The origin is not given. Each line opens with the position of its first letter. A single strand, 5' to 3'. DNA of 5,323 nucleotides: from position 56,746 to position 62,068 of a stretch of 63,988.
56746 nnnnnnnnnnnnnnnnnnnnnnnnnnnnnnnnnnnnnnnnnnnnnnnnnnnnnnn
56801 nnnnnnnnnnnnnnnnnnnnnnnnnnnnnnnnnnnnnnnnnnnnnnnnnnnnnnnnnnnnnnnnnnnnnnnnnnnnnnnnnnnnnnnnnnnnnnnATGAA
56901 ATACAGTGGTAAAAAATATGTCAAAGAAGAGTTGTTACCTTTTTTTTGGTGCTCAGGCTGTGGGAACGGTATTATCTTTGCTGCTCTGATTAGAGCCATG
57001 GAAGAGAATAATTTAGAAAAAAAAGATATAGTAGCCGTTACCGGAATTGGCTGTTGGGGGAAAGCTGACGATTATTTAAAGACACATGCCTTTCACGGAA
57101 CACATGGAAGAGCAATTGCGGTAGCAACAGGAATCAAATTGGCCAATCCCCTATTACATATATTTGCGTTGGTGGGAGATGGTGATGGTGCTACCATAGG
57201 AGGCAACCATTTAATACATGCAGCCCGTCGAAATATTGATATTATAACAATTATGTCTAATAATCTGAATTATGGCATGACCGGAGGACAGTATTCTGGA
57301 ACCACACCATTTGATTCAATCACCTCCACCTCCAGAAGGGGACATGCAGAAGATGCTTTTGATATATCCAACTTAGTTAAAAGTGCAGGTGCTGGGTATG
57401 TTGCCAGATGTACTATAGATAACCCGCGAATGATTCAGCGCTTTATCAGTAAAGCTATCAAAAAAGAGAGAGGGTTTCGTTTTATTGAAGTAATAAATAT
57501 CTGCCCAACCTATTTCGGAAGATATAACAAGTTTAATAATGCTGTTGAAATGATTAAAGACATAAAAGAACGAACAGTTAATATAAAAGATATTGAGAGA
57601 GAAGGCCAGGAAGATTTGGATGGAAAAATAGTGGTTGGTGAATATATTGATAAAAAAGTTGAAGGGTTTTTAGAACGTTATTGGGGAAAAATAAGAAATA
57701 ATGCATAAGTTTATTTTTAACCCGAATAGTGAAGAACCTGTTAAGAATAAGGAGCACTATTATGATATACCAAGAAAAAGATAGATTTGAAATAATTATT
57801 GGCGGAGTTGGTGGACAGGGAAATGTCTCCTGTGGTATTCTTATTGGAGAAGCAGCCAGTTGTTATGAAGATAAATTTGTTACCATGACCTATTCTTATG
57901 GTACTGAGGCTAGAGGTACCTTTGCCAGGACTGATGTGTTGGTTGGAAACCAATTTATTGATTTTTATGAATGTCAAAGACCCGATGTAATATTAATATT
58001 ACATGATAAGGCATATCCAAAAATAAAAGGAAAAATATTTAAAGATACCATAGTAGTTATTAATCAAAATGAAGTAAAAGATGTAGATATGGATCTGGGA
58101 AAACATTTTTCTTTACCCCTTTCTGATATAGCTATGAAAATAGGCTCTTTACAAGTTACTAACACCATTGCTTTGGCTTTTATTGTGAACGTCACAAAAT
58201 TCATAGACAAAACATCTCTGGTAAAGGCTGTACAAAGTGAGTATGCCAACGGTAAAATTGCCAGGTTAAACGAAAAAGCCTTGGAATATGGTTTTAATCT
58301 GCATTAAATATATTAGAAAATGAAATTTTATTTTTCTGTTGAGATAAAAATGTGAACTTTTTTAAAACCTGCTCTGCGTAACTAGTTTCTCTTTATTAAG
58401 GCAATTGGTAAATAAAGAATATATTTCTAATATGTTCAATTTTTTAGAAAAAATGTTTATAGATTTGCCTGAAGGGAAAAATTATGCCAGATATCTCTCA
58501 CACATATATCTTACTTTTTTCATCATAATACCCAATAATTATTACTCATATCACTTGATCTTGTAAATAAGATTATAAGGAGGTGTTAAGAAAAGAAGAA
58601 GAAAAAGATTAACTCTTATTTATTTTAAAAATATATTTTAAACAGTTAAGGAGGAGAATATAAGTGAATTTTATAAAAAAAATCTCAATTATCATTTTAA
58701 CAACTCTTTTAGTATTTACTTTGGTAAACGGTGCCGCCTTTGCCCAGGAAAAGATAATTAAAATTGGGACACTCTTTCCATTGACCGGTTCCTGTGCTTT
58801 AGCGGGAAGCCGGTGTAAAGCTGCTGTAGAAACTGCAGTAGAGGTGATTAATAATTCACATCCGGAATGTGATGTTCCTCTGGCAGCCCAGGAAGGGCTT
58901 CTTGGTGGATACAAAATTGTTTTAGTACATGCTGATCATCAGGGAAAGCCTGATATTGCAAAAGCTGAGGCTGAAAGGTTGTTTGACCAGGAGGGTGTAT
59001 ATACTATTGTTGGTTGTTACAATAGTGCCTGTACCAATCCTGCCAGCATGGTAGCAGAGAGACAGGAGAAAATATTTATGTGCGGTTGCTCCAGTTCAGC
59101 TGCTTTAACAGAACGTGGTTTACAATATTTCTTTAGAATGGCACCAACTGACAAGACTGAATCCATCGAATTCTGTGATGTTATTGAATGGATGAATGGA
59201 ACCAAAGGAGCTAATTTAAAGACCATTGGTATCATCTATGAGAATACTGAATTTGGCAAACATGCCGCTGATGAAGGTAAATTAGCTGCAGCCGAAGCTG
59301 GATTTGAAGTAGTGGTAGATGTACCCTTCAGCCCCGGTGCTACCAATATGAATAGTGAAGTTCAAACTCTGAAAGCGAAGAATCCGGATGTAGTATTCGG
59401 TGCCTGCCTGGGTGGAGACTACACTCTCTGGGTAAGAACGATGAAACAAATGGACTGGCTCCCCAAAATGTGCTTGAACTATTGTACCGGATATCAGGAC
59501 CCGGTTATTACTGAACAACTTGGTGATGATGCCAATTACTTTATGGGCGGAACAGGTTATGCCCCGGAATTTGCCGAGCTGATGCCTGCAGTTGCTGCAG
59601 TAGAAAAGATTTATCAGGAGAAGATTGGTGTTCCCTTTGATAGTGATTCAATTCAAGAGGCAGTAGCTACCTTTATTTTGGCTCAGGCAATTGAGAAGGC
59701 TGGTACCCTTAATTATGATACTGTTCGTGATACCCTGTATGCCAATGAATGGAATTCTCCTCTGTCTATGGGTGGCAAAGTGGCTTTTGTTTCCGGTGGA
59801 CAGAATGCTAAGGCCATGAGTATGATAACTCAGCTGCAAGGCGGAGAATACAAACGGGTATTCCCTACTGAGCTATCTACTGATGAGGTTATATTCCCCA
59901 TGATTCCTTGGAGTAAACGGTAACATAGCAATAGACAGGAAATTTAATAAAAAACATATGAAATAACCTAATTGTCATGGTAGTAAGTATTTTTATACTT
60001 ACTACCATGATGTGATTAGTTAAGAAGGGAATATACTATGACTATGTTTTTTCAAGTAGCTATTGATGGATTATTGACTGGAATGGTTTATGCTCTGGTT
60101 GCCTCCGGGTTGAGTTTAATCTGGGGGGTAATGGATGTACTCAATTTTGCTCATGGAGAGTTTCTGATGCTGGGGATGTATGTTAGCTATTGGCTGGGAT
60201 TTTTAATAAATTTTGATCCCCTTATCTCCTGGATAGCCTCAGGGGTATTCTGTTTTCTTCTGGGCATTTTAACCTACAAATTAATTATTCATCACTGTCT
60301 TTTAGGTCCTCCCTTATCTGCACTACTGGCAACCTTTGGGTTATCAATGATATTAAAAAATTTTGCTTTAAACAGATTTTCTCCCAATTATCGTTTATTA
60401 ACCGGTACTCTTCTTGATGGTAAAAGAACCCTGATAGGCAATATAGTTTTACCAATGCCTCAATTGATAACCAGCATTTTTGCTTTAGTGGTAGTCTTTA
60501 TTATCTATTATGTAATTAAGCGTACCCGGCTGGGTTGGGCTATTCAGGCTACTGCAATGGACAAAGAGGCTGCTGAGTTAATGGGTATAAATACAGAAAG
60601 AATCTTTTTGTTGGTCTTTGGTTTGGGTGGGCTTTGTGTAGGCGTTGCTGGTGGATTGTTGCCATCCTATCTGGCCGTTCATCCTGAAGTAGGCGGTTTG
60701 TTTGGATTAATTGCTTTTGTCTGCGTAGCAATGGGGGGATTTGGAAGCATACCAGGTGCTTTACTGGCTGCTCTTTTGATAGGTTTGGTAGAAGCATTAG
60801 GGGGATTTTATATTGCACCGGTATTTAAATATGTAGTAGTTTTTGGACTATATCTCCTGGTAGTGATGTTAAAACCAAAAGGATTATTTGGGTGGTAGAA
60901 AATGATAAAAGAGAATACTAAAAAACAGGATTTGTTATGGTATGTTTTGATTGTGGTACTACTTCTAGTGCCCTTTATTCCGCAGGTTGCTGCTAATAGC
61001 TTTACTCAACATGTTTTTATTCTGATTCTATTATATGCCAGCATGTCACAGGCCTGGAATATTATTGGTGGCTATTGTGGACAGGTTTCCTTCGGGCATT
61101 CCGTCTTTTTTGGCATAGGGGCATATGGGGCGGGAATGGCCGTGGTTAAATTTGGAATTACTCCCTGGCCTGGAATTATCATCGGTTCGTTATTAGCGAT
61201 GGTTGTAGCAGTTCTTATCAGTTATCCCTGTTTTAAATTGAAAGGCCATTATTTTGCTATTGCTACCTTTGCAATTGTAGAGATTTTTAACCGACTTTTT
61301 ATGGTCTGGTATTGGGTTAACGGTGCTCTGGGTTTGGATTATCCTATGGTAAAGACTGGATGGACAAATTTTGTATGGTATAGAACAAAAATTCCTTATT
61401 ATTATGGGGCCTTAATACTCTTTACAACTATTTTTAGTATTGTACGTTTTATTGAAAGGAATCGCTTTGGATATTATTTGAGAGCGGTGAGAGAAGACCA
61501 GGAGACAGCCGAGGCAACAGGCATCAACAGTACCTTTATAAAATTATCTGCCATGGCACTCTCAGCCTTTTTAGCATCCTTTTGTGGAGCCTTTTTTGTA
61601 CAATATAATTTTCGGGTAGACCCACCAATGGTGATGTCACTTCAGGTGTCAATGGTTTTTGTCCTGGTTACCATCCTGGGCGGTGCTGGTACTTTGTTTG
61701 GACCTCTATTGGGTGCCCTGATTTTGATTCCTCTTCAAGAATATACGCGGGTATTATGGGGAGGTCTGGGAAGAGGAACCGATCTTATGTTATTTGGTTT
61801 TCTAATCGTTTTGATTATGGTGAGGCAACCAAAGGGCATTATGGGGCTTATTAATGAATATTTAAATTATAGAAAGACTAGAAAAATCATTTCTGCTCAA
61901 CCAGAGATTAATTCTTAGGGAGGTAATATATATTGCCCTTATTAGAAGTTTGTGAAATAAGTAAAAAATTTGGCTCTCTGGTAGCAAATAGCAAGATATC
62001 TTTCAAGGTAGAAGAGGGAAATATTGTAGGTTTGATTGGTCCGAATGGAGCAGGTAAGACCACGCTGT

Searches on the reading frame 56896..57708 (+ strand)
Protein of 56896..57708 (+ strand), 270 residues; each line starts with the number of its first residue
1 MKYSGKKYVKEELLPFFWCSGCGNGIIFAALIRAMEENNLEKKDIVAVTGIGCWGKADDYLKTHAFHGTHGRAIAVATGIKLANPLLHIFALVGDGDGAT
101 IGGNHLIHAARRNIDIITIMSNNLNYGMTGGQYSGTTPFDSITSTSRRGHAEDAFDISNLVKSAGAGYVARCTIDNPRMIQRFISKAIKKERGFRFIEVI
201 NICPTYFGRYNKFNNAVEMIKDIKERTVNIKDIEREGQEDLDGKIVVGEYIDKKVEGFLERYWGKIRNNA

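Call 70: search_protein_families(library=pfam, proteins=[window:56896-57708:+], max_evalue=0.00001)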
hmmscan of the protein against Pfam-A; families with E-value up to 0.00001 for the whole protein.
window:56896-57708:+ (270 aa): 1 family
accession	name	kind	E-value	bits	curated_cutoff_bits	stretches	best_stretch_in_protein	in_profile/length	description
PF02775.26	TPP_enzyme_C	-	5.7e-29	101.3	21.9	1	58-199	19-151/151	Thiamine pyrophosphate enzyme, C-terminal TPP binding domain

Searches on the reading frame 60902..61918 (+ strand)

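Call 70: search_protein_families(library=pfam, proteins=[window:60902-61918:+], max_evalue=0.00001)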
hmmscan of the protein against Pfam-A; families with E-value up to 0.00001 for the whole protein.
window:60902-61918:+ (338 aa): 1 family
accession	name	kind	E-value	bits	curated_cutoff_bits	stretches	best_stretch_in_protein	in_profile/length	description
PF02653.21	BPD_transp_2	-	6.9e-40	137.3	26.8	1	38-306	5-269/269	Branched-chain amino acid transport system / permease component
